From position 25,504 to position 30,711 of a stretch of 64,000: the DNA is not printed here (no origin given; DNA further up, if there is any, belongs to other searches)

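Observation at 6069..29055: Ten copies of a ~170-aa lectin-like module that I cannot assign to a named family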

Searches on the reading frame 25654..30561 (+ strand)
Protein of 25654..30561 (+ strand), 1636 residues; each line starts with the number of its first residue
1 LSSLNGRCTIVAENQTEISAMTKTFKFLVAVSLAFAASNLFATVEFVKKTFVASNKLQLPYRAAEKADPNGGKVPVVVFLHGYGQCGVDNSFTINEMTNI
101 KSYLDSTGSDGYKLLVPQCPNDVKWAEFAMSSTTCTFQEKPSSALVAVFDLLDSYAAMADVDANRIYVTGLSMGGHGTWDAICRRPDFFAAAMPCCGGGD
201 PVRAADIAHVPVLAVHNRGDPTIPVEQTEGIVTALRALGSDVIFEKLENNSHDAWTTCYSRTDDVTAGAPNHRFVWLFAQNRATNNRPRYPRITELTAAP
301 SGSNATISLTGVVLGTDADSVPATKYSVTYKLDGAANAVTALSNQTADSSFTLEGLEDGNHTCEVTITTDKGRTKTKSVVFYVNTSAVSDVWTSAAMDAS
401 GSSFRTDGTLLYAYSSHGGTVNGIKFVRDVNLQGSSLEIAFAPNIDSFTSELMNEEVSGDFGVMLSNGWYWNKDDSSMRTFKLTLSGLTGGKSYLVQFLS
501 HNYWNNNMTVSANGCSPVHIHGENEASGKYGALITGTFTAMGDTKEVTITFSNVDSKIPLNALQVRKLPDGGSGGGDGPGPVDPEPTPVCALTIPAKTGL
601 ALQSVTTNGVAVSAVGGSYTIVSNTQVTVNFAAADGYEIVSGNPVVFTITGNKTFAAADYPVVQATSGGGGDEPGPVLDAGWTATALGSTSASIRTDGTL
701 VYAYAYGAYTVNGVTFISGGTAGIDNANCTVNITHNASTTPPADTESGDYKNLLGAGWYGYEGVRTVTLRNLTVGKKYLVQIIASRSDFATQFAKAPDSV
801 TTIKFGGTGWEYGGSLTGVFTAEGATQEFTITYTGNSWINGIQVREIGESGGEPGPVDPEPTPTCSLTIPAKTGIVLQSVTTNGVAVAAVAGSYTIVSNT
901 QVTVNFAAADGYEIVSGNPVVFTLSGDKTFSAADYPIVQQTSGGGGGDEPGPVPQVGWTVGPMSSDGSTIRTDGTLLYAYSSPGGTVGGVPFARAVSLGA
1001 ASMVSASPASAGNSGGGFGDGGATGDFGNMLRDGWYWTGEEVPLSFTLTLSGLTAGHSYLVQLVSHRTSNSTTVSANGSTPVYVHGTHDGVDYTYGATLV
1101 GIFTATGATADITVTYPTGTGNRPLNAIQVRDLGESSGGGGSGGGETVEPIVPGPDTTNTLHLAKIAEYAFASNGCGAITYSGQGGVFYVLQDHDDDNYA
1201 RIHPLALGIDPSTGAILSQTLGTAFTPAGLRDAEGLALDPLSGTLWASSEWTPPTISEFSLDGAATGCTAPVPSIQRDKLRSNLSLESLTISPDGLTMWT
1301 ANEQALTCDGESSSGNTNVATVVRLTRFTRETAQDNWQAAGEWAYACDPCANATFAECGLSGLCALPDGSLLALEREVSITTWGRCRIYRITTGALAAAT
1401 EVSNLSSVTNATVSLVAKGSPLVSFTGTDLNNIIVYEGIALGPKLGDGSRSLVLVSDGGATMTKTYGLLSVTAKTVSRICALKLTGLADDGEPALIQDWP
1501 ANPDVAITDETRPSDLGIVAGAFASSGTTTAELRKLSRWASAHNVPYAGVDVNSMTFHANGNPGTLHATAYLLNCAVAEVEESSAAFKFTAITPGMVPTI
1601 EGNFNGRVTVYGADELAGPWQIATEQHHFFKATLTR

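Call 4: search_protein_families(library=pfam, proteins=[window:25654-30561:+], max_evalue=0.1)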
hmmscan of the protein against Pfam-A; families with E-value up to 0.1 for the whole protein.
window:25654-30561:+ (1636 aa): 8 families
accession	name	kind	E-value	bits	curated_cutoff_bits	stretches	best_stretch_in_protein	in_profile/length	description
PF13449.12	Phytase-like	-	2.1e-41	143.1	27.6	1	1175-1457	5-281/284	Esterase-like activity of phytase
PF01738.24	DLH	-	2.5e-09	37.5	21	1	67-252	6-186/217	Dienelactone hydrolase family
PF02230.22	Abhydrolase_2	-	5e-06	26.9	23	1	73-257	13-204/217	Phospholipase/Carboxylesterase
PF00326.27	Peptidase_S9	-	1.3e-05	25.2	22.6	1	154-197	54-97/213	Prolyl oligopeptidase family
PF00041.27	fn3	-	0.00014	22.5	25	0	320-373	26-74/84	Fibronectin type III domain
PF19077.6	Big_13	-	0.0012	19.8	27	1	320-383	35-100/102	Bacterial Ig-like domain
PF17996.7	CE2_N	-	0.012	16.1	27.9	1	299-384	16-99/108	Carbohydrate esterase 2 N-terminal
PF21158.3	flgK_1st_1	-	0.052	14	24.2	0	304-358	8-55/81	Flagellar hook-associated protein 1, D2-like domain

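Call 5: search_protein_families(library=ncbifam, proteins=[window:25654-30561:+], max_evalue=0.1)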
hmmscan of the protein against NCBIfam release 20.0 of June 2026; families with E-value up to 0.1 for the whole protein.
window:25654-30561:+ (1636 aa): 5 families
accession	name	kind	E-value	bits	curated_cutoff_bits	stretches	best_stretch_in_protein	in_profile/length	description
NF050058.1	e_dPHAscl_type1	hypoth_equivalog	1.7e-11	44.2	150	1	72-197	20-137/276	extracellular catalytic domain type 1 short-chain-length polyhydroxyalkanoate depolymerase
TIGR01840.1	esterase_phb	subfamily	7.4e-10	38.7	107.85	1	71-211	10-142/213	PHB depolymerase family esterase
NF050057.1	e_dPHAmcl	equivalog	0.0005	19.4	270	1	93-244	72-226/252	extracellular medium-chain-length polyhydroxyalkanoate depolymerase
NF033523.0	lasso_peptidase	equivalog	0.015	14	400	1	142-194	472-524/638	Atxe2 family lasso peptide isopeptidase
NF009249.0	PRK12603.1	equivalog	0.029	14.7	81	1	18-53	48-81/90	putative monovalent cation/H+ antiporter subunit F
